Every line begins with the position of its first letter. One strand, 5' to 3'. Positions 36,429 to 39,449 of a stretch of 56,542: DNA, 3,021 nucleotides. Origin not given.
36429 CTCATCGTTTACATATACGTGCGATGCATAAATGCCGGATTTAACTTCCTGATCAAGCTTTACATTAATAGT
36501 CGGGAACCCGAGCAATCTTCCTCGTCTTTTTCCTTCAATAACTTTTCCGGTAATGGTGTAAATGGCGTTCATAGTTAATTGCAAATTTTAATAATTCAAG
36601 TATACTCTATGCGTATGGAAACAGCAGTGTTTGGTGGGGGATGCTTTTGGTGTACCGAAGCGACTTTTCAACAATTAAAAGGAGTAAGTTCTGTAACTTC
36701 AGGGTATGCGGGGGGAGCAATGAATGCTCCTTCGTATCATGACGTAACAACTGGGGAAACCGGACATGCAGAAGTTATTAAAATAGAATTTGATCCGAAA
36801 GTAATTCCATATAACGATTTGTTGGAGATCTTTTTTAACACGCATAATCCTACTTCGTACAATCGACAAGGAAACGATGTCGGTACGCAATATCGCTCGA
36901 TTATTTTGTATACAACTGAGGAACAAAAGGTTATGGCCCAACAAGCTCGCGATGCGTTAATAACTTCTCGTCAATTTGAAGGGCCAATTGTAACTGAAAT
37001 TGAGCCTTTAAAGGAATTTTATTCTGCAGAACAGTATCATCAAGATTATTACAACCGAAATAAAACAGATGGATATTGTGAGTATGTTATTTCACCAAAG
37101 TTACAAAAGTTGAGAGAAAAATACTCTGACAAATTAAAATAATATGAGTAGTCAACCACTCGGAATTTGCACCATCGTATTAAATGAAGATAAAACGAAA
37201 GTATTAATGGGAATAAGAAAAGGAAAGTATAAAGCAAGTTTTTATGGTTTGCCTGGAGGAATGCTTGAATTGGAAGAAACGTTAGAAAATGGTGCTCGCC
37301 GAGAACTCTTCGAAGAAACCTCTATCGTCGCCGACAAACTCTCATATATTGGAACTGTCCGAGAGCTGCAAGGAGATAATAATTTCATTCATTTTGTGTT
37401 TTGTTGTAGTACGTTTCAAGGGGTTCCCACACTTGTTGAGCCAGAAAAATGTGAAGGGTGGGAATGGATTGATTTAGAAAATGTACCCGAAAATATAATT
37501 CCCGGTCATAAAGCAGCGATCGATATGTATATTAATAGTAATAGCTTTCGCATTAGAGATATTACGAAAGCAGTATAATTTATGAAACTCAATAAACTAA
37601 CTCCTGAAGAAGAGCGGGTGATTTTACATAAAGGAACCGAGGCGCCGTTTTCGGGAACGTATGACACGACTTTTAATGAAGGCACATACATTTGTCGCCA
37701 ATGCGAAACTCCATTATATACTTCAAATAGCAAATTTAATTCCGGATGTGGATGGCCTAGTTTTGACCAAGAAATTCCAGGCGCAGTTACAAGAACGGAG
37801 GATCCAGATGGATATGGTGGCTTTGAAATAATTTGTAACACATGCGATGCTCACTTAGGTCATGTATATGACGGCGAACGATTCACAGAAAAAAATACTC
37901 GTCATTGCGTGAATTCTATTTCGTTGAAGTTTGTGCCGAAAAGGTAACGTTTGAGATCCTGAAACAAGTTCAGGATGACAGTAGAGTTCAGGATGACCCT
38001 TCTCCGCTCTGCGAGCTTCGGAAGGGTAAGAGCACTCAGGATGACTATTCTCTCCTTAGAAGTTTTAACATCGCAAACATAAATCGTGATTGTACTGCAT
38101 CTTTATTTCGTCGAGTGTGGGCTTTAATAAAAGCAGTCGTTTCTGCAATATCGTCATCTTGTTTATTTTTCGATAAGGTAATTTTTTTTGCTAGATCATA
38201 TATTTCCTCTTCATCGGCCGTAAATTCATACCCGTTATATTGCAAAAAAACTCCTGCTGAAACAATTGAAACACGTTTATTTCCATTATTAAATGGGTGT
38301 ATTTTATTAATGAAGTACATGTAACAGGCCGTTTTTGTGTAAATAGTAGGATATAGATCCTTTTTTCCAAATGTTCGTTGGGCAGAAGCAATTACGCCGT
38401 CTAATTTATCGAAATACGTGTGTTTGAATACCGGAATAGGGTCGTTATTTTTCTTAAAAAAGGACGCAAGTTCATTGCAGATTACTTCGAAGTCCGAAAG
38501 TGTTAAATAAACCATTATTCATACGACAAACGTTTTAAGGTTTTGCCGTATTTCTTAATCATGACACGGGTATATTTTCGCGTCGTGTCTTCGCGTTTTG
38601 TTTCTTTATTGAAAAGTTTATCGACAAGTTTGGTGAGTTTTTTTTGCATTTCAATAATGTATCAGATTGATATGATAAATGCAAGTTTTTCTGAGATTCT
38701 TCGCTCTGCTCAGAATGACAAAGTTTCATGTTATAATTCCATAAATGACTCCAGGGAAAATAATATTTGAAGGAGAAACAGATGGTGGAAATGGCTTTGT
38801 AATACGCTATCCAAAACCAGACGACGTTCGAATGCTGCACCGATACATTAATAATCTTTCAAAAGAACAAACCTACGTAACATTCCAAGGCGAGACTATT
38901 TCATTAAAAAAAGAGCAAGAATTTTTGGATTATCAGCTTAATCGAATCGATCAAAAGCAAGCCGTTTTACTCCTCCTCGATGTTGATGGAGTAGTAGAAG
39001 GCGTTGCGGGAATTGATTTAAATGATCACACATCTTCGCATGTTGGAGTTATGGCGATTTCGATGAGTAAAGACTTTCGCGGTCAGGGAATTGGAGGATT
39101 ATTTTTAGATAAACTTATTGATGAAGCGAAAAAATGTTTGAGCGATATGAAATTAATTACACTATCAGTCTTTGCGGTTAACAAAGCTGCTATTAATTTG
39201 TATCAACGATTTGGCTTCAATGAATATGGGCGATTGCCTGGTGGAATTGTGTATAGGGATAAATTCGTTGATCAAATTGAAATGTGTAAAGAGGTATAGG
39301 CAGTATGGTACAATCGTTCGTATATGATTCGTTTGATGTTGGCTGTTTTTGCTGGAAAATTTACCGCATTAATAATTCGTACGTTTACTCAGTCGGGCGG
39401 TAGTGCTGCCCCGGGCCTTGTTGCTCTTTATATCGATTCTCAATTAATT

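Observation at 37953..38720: Doc toxin and hidden 44-aa antitoxin bracketed by same-orientation REP-like palindromes: a possible REP-bounded cargo cassette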

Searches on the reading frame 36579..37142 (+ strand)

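Call 3: search_protein_families(library=pfam, proteins=[window:36579-37142:+], max_evalue=0.01)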
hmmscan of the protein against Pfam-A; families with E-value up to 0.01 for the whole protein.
window:36579-37142:+ (187 aa): 1 family
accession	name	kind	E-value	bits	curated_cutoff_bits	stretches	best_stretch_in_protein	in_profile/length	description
PF01625.27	PMSR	-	3.1e-64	216.3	23.7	1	15-168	1-153/153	Peptide methionine sulfoxide reductase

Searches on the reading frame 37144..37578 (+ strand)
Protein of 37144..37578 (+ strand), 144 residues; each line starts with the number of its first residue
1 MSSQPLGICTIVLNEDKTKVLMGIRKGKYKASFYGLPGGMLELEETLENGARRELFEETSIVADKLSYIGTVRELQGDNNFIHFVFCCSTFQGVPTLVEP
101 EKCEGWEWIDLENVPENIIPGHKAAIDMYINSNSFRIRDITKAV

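Call 3: search_protein_families(library=pfam, proteins=[window:37144-37578:+], max_evalue=0.01)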
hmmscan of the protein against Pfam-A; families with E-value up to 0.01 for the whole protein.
window:37144-37578:+ (144 aa): 2 families
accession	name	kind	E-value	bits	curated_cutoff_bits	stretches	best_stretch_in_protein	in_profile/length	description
PF00293.34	NUDIX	-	4.7e-19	69.2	21.1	1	8-124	6-129/134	NUDIX domain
PF22327.2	Nudt16-like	-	0.0081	16.6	27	1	16-66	21-68/161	U8 snoRNA-decapping enzyme-like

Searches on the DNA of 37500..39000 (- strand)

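Call 77: search_rna_families(source=window, start=37500, end=39000, threshold=evalue, max_evalue=1)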
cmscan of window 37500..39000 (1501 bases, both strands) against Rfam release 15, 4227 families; matches with E-value up to 1: 1.
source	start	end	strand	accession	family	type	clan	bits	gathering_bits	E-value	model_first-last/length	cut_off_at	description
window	38029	38099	-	RF00329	snoZ162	Gene; snRNA; snoRNA; CD-box;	-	21.9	45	0.32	1-88/88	no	Small nucleolar RNA Z162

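Call 78: search_dna_similar(query=window:38045-38649:-, collection=plasmids, mode=distant, max_rows=5)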
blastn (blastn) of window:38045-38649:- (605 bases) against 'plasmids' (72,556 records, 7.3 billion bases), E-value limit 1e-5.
No match.

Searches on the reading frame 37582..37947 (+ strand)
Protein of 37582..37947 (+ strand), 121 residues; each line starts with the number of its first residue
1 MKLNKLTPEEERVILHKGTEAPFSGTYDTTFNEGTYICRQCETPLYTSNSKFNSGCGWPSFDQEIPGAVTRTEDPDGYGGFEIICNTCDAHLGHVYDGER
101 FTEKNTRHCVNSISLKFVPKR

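Call 3: search_protein_families(library=pfam, proteins=[window:37582-37947:+], max_evalue=0.01)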
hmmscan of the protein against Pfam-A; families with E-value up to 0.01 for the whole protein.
window:37582-37947:+ (121 aa): 4 families
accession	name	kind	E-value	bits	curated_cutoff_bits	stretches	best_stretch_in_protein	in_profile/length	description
PF01641.26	SelR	-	3.2e-42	143.6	24.9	1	6-119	1-116/116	SelR domain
PF24046.1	At4g08330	-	0.0016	18.9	27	0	83-107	79-103/129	At4g08330 beta-tent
PF03226.21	Yippee-Mis18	-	0.0039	17.8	26.6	0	38-111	5-84/108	Yippee zinc-binding/DNA-binding /Mis18, centromere assembly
PF10058.14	Zn_ribbon_10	-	0.0039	17.3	24.2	0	82-99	22-38/54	ER junction formation factor lunapark, zinc ribbon finger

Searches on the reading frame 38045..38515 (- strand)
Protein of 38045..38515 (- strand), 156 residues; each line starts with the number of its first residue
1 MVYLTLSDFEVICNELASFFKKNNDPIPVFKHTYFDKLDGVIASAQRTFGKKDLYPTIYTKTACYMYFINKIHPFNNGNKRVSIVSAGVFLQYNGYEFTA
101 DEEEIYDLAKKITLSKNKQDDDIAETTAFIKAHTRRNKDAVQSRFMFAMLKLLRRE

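Call 3: search_protein_families(library=pfam, proteins=[window:38045-38515:-], max_evalue=0.01)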
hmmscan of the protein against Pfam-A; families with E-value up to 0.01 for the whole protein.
window:38045-38515:- (156 aa): 1 family
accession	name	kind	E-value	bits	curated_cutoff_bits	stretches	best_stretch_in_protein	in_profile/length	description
PF02661.23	Fic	-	6.2e-12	46.6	24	1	30-91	23-93/93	Fic/DOC family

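Call 20: search_protein_families(library=ncbifam, proteins=[window:38045-38515:-], max_evalue=1)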
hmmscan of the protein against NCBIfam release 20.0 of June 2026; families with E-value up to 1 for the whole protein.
window:38045-38515:- (156 aa): 2 families
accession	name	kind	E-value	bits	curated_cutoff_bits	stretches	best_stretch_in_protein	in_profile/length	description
TIGR01550.1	DOC_P1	subfamily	1.3e-16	60.9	38.65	1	39-126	30-119/122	type II toxin-antitoxin system death-on-curing family toxin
TIGR02613.1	mob_myst_B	hypoth_equivalog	0.013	15.4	124.4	1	69-96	119-146/186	mobile mystery protein B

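Call 30: find_related_loci(query=window:38045-38515:-, collection=genome_contigs, flank=4000)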
Query window:38045-38515:- (156 aa) in genome_contigs; peptide patterns used: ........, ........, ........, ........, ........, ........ (x = any residue, [..] = any of these).
50 stretches matched a pattern; 2 encode a relative of the query (tblastn E <= 1e-3); 2 distinct loci.
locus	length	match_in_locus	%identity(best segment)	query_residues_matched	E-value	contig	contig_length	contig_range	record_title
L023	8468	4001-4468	94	1-156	2e-100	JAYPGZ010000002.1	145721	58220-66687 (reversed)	MAG: Candidatus Roizmanbacteria bacterium isolate 139578_S179_concoct_bins.tsv.227 NODE_49_length_145721_cov_7.013092, w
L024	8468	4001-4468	94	1-156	2e-100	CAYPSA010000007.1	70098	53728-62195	MAG TPA_asm: uncultured Gammaproteobacteria bacterium isolate binchicken_co105_227 genome assembly, contig: NODE_419_len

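Call 54: search_protein_families(library=padloc, proteins=[window:38045-38515:-], max_evalue=0.1)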
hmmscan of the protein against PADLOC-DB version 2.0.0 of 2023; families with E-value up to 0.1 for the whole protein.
window:38045-38515:- (156 aa): 7 families
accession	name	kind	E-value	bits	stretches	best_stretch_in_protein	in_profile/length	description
PDLC04963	PDC-S23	-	9.7e-15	52.8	1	4-107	178-278/312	-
PDLC04965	PDC-S23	-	2.4e-14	51.5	1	24-107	211-294/327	-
PDLC04964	PDC-S23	-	4.5e-10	37.2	1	3-94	193-284/331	-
PDLC04718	PDC-M59B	-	3.2e-06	25.4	1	45-100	40-95/159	-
PDLC04838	PDC-S04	-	1e-05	23.4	1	57-111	128-182/209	-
PDLC04848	PDC-S05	-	0.0012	16.5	1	60-93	211-244/291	-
PDLC04839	PDC-S04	-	0.0012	16.5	1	63-98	131-166/205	-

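Call 55: search_solved_structures(query=window:38045-38515:-, max_evalue=0.01, show_alignments=1)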
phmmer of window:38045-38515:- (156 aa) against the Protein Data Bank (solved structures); distinct sequences matched with E-value up to 0.01: 2.
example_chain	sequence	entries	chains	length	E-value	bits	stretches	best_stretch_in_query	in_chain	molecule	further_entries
9vzc_A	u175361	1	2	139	1.3e-10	44.5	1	48-120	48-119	Death-on-curing family protein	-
3k33_A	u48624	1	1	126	0.004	20.2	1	49-109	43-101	Death on curing protein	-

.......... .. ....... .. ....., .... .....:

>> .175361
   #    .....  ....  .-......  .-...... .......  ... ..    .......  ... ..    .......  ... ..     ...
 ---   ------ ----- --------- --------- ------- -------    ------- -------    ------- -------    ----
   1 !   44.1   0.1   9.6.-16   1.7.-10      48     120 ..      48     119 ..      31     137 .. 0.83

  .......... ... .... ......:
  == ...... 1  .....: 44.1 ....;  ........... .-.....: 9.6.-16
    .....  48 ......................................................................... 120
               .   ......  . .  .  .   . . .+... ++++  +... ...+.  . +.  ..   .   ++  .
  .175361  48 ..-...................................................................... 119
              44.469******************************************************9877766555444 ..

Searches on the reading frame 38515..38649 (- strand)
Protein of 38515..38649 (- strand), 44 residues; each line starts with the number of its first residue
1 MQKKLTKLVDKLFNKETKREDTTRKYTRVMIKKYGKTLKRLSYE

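Call 3: search_protein_families(library=pfam, proteins=[window:38515-38649:-], max_evalue=0.01)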
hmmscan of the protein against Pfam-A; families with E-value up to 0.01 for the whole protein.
window:38515-38649:- (44 aa): 0 families

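Call 20: search_protein_families(library=ncbifam, proteins=[window:38515-38649:-], max_evalue=1)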
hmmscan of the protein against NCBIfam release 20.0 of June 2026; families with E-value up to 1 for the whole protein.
window:38515-38649:- (44 aa): 0 families

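Call 24: find_homologous_proteins(query=window:38515-38649:-, max_evalue=0.01)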
Query window:38515-38649:- (44 aa): 2 proteins with E <= 0.01 among 2 candidates.
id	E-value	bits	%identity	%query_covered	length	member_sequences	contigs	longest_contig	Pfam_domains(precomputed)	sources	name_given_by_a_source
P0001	1.0e-18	82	100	100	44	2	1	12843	-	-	-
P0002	1.7e-14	69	84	100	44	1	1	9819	-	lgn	-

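Call 46: find_encoding_contigs(protein=P0002, flank=3000, max_places=4)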
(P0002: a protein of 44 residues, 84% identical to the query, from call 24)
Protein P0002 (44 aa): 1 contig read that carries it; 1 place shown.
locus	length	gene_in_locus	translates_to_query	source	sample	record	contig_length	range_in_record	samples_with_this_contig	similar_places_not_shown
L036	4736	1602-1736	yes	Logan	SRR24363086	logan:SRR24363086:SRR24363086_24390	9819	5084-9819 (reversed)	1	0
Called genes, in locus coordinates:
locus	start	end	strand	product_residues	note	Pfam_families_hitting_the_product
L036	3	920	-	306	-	?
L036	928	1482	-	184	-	PF13302:Acetyltransf_3 (weak), PF00583:Acetyltransf_1, PF13673:Acetyltransf_10, PF13508:Acetyltransf_7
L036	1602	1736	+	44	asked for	-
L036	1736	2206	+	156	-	PF02661:Fic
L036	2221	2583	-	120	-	PF01641:SelR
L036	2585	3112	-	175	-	PF01625:PMSR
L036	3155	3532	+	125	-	PF01687:Flavokinase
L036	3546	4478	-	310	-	PF00892:EamA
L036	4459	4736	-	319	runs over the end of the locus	PF13354:Beta-lactamase2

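Call 54: search_protein_families(library=padloc, proteins=[window:38515-38649:-], max_evalue=0.1)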
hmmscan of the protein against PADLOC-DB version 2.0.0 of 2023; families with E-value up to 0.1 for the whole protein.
window:38515-38649:- (44 aa): 1 family
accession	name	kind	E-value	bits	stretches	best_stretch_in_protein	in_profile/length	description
PDLC00236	KwaB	-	0.0059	14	1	1-34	46-79/314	DUF4868 domain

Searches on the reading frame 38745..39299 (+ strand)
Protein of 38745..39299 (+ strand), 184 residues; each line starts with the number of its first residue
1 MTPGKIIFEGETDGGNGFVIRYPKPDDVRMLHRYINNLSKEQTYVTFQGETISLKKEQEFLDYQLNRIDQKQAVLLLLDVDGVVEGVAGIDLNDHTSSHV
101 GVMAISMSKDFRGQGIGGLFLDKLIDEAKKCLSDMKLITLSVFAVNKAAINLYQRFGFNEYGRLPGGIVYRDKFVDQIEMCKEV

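Call 3: search_protein_families(library=pfam, proteins=[window:38745-39299:+], max_evalue=0.01)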
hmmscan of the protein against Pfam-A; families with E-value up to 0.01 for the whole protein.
window:38745-39299:+ (184 aa): 6 families
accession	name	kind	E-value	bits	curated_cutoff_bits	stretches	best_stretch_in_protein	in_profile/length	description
PF00583.31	Acetyltransf_1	-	1.2e-14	55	20.7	1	59-158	19-116/116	Acetyltransferase (GNAT) family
PF13508.13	Acetyltransf_7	-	4.7e-10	40.1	27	1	77-159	8-83/84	Acetyltransferase (GNAT) domain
PF13673.13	Acetyltransf_10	-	2.1e-08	34.6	23.6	1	66-162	24-111/128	Acetyltransferase (GNAT) domain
PF13302.13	Acetyltransf_3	-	3.6e-06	28.1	25.4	1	19-159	3-138/138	Acetyltransferase (GNAT) domain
PF08445.16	FR47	-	0.00019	21.8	22.1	1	102-161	24-80/86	FR47-like protein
PF13420.13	Acetyltransf_4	-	0.0026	18.2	24.3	1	20-175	1-151/155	Acetyltransferase (GNAT) domain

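Call 45: find_related_loci(query=window:38745-39299:+, collection=metagenome_contigs, flank=2500)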
Query window:38745-39299:+ (184 aa) in metagenome_contigs; peptide patterns used: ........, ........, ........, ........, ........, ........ (x = any residue, [..] = any of these).
114 stretches matched a pattern; 1 encode a relative of the query (tblastn E <= 1e-3); 1 distinct loci.
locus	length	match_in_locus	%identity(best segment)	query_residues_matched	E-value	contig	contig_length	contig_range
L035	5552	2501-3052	74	1-184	3e-94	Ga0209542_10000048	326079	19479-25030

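Call 81: find_homologous_proteins(query=window:38745-39299:+, max_evalue=1e-40)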
Query window:38745-39299:+ (184 aa): 25 proteins with E <= 1e-40 among 108 candidates.
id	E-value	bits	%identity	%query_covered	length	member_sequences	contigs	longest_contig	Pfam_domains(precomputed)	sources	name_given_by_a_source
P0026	4.1e-117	406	100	100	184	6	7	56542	PF13673.14,PF13302.14,PF13508.14,PF00583.32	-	-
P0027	1.8e-97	342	82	100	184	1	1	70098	PF13673.14,PF13420.14,PF13302.14,PF13508.14,PF08445.17,PF00583.32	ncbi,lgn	-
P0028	2.0e-97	342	85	100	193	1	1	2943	PF13673.14,PF13420.14,PF13302.14,PF13508.14,PF00583.32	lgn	-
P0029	1.0e-96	340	83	99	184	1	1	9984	PF13673.14,PF13420.14,PF13302.14,PF13508.14,PF00583.32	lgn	-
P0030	6.0e-96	337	83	100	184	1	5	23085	PF13673.14,PF13302.14,PF13508.14,PF00583.32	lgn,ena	-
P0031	1.5e-94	333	84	100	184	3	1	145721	PF13673.14,PF13302.14,PF13508.14,PF00583.32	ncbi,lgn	-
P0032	1.1e-93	330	82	100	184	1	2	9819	PF13673.14,PF13302.14,PF13508.14,PF00583.32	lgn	-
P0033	4.1e-92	325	78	100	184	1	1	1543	PF13673.14,PF13420.14,PF13508.14,PF00583.32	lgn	-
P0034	2.8e-91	322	79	100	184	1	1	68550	PF13673.14,PF13420.14,PF13508.14,PF00583.32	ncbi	-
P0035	1.9e-90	320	79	100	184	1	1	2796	PF13673.14,PF13420.14,PF13508.14,PF00583.32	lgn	-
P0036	3.0e-85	303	74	100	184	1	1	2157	PF13302.14,PF13508.14,PF00583.32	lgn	-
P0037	4.2e-85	302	74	100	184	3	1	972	PF13673.14,PF13420.14,PF13302.14,PF13508.14,PF00583.32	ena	-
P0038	2.0e-55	205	53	98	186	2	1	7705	PF13673.14,PF13302.14,PF13508.14,PF00583.32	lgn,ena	-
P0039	3.0e-51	192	51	98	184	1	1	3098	PF13673.14,PF13302.14,PF13508.14,PF00583.32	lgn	-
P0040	3.1e-49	185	47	96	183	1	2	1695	PF13673.14,PF13420.14,PF13302.14,PF13508.14,PF08445.17,PF00583.32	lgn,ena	-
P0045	5.4e-46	175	49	93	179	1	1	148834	PF13673.14,PF13420.14,PF13302.14,PF13508.14,PF00583.32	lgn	-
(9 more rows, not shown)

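Call 82: find_encoding_contigs(protein=P0030, flank=2500, max_places=3)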
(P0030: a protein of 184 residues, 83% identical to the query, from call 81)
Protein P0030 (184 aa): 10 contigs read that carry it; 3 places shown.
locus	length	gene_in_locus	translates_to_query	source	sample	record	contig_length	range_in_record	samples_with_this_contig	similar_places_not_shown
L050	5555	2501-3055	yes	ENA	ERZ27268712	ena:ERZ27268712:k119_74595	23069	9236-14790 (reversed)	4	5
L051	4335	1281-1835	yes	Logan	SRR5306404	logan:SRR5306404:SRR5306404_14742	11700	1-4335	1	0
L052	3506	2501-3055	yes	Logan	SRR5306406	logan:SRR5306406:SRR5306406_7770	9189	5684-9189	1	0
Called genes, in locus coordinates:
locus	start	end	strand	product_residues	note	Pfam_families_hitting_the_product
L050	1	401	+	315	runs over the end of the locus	PF00892:EamA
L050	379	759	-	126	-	PF01687:Flavokinase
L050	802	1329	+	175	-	PF01625:PMSR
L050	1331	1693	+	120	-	PF01641:SelR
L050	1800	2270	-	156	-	PF02661:Fic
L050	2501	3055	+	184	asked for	PF13302:Acetyltransf_3 (weak), PF13673:Acetyltransf_10, PF00583:Acetyltransf_1, PF13508:Acetyltransf_7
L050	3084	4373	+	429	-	PF08245:Mur_ligase_M, PF08353:MurT_C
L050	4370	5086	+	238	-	PF07685:GATase_3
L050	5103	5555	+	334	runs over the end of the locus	PF01594:AI-2E_transport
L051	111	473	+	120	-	PF01641:SelR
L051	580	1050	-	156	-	PF02661:Fic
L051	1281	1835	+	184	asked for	PF13302:Acetyltransf_3 (weak), PF13673:Acetyltransf_10, PF00583:Acetyltransf_1, PF13508:Acetyltransf_7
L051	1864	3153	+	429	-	PF08245:Mur_ligase_M, PF08353:MurT_C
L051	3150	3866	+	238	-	PF07685:GATase_3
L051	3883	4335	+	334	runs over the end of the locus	PF01594:AI-2E_transport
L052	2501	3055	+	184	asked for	PF13302:Acetyltransf_3 (weak), PF13673:Acetyltransf_10, PF00583:Acetyltransf_1, PF13508:Acetyltransf_7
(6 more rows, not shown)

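Call 83: find_encoding_contigs(protein=P0034, flank=2500, max_places=2)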
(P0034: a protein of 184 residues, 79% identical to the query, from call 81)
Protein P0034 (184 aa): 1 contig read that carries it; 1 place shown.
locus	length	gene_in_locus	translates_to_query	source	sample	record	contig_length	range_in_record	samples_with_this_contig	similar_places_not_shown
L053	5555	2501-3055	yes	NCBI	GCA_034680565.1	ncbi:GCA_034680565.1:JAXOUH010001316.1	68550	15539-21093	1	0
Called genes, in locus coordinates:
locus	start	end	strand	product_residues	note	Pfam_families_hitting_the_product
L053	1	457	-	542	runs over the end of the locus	PF02683:DsbD_TM, PF00578:AhpC-TSA, PF08534:Redoxin, PF13905:Thioredoxin_8, PF17991:Thioredoxin_10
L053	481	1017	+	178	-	PF01625:PMSR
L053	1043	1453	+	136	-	PF00293:NUDIX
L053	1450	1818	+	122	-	PF01641:SelR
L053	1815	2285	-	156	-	PF02661:Fic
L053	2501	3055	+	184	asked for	PF13420:Acetyltransf_4 (weak), PF00583:Acetyltransf_1, PF13673:Acetyltransf_10 (weak), PF13508:Acetyltransf_7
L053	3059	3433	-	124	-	PF01475:FUR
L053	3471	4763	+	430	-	PF08245:Mur_ligase_M, PF08353:MurT_C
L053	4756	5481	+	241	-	PF07685:GATase_3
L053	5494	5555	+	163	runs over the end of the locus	PF01594:AI-2E_transport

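Call 84: find_encoding_contigs(protein=P0029, flank=2500, max_places=2)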
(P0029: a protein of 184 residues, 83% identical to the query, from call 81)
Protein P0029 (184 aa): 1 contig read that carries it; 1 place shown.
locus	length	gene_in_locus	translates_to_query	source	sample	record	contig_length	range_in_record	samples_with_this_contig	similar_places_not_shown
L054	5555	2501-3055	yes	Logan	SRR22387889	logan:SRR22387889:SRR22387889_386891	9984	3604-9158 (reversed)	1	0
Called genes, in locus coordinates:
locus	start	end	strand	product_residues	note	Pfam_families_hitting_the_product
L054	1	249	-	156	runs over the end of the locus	PF02661:Fic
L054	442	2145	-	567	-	-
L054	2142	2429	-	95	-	-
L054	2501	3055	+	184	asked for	PF13302:Acetyltransf_3 (weak), PF13420:Acetyltransf_4 (weak), PF00583:Acetyltransf_1, PF13673:Acetyltransf_10, PF13508:Acetyltransf_7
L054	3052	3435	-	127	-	PF01475:FUR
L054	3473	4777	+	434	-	PF08245:Mur_ligase_M, PF08353:MurT_C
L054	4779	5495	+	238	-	PF07685:GATase_3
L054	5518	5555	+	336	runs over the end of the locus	PF01594:AI-2E_transport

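Call 86: find_encoding_contigs(protein=P0038, flank=2500, max_places=2)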
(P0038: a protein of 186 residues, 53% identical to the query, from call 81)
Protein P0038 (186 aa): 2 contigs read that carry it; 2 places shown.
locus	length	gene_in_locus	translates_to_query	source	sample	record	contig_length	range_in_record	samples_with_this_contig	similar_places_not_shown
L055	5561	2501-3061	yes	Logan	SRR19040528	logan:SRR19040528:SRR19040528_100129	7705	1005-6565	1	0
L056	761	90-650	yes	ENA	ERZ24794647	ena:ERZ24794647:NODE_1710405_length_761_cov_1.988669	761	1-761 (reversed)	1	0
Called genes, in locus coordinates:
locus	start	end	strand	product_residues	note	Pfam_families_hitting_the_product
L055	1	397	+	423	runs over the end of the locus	PF13365:Trypsin_2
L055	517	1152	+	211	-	PF18933:PsbP_2 (weak)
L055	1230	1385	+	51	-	-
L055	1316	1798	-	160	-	-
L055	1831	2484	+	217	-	PF00657:Lipase_GDSL, PF13472:Lipase_GDSL_2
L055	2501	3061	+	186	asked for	PF13302:Acetyltransf_3 (weak), PF13673:Acetyltransf_10 (weak), PF00583:Acetyltransf_1, PF13508:Acetyltransf_7 (weak)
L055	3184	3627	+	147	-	-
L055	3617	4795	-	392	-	PF04851:ResIII, PF00270:DEAD, PF00271:Helicase_C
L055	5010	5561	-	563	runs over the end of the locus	?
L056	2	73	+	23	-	?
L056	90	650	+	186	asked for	PF13302:Acetyltransf_3 (weak), PF13673:Acetyltransf_10 (weak), PF00583:Acetyltransf_1, PF13508:Acetyltransf_7 (weak)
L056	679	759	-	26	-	?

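Call 87: find_encoding_contigs(protein=P0045, flank=2500, max_places=2)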
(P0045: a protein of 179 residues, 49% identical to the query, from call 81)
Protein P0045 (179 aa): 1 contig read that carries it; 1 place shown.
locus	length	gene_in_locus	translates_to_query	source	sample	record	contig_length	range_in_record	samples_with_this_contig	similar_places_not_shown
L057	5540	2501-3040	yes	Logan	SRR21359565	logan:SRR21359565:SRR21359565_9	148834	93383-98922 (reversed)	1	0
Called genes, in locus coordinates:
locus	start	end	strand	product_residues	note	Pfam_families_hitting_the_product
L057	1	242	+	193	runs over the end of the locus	-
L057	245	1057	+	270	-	PF02353:CMAS, PF13489:Methyltransf_23, PF01209:Ubie_methyltran, PF05175:MTS, PF13847:Methyltransf_31, PF08241:Methyltransf_11, PF08242:Methyltransf_12, PF13649:Methyltransf_25, +4 more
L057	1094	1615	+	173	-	PF04343:DUF488, PF22751:DUF488-N3a (weak)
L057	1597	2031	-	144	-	PF00293:NUDIX, PF14815:NUDIX_4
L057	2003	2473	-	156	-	PF00293:NUDIX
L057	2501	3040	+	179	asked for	PF13302:Acetyltransf_3 (weak), PF13420:Acetyltransf_4, PF00583:Acetyltransf_1, PF13673:Acetyltransf_10, PF13508:Acetyltransf_7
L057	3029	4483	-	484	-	PF00206:Lyase_1, PF10397:ADSL_C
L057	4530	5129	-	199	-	-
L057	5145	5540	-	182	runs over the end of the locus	-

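Call 88: find_encoding_contigs(protein=P0035, flank=2500, max_places=2)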
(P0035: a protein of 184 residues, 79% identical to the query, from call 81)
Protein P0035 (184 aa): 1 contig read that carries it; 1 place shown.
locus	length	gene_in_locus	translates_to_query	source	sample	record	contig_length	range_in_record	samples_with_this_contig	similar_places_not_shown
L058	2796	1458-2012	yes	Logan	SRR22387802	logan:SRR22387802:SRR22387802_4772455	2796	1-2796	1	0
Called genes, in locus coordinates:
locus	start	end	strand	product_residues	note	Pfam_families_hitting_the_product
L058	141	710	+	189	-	PF00561:Abhydrolase_1 (faint), PF06821:Ser_hydrolase, PF12695:Abhydrolase_5 (weak)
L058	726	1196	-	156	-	PF02661:Fic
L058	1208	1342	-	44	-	-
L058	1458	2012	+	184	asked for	PF13420:Acetyltransf_4 (weak), PF00583:Acetyltransf_1, PF13673:Acetyltransf_10, PF13508:Acetyltransf_7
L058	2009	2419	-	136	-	PF01475:FUR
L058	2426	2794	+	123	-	?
